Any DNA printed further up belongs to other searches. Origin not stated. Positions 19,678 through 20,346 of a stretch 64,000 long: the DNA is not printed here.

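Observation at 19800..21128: Low-GC, translationally coupled two-gene cassette: Tyr/Trp/Asn-rich secreted protein + small partner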

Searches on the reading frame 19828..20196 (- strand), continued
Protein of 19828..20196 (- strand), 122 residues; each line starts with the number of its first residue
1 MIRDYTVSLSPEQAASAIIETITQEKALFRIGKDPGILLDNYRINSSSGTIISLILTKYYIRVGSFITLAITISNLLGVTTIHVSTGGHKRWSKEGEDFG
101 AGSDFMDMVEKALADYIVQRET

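Call 76: search_protein_families(library=pfam, alignment_id=A3, max_evalue=1)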
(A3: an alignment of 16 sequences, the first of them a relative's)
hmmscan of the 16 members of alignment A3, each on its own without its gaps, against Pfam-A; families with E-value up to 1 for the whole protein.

A. member 1, P0004 (122 aa): 2 families
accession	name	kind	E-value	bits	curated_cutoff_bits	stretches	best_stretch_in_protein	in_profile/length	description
PF19524.4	DUF6054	-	0.00019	21.6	27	1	38-116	32-110/111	Family of unknown function (DUF6054)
PF10984.13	DUF2794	-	0.093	13.2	27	1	2-50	24-73/85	Protein of unknown function (DUF2794)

B. families by the number of members that match (of 16 scanned): 4 families
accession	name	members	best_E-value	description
PF19524.4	DUF6054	16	3.6e-08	Family of unknown function (DUF6054)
PF07686.23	V-set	2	0.053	Immunoglobulin V-set domain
PF10984.13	DUF2794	1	0.093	Protein of unknown function (DUF2794)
PF02933.23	CDC48_2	1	0.19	Cell division protein 48 (CDC48), domain 2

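Call 80: search_protein_families(library=pfam, proteins=[L112:1-330:+, L015:6363-6773:+], max_evalue=0.01)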
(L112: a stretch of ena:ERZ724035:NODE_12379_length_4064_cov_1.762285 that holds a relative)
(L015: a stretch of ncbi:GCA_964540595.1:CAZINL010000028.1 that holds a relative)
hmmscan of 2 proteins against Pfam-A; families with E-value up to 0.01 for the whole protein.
L112:1-330:+ (109 aa): 1 family
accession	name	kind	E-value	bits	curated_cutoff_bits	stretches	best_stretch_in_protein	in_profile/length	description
PF01934.22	HepT-like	-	8.7e-25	87.2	23.5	1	2-98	25-120/120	Ribonuclease HepT-like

L015:6363-6773:+ (136 aa): 1 family
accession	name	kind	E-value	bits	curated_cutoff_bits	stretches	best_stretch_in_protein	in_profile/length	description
PF04892.17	VanZ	-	9.8e-05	23.4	30.1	1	54-118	59-123/126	VanZ like family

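Call 83: fold_search(model_id=the predicted structure, library=viral)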
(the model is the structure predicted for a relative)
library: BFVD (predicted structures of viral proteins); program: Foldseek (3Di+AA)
matches with E <= 10: 1194; with E <= 0.001: 0
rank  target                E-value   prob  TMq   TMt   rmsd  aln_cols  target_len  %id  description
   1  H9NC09                1.0e-02  1.00  0.50  0.48   5.2       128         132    8  (no name in the UniProt tables at hand)
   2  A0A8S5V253            1.5e-02  0.97  0.46  0.31   6.2       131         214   15  Uncharacterized protein [Myoviridae sp. ctJ2i1]
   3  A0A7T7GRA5            1.6e-02  0.80  0.32  0.16   8.4       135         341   16  (no name in the UniProt tables at hand)
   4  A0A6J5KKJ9            2.0e-02  0.99  0.50  0.45   6.2       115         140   12  Lipoprotein [uncultured Caudovirales phage]
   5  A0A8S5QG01            2.6e-02  0.69  0.27  0.32  12.7        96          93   12  Uncharacterized protein [Myoviridae sp. ctdNl2]
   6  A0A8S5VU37            3.5e-02  0.47  0.27  0.31  14.8       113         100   12  Uncharacterized protein [Ackermannviridae sp.]
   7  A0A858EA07            4.1e-02  0.85  0.41  0.33  18.7       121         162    8  Uncharacterized protein [Listeria phage vB_Liva_VAfA18]
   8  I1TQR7                4.4e-02  0.96  0.44  0.19   6.3       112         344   10  (no name in the UniProt tables at hand)
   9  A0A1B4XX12            4.9e-02  0.63  0.31  0.17   7.4       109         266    8  Uncharacterized protein [Tenacibaculum phage pT24]
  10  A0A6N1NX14            5.2e-02  0.98  0.41  0.39   9.2        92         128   13  Putative orfan [Tupanvirus soda lake]
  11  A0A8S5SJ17            5.2e-02  0.96  0.35  0.12   9.1        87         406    8  Host cell surface-exposed lipoprotein [Siphoviridae sp. ctvhu9]
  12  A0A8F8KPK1            5.8e-02  0.99  0.51  0.51   4.4       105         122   10  Uncharacterized protein [Clandestinovirus]
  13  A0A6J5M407            6.1e-02  0.97  0.53  0.43   5.1       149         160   11  Uncharacterized protein [uncultured Caudovirales phage]
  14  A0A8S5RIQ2            6.5e-02  0.47  0.28  0.21  13.0       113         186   11  Uncharacterized protein [virus sp. ctHG14]
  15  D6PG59                7.2e-02  0.98  0.53  0.18   4.4       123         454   13  (no name in the UniProt tables at hand)
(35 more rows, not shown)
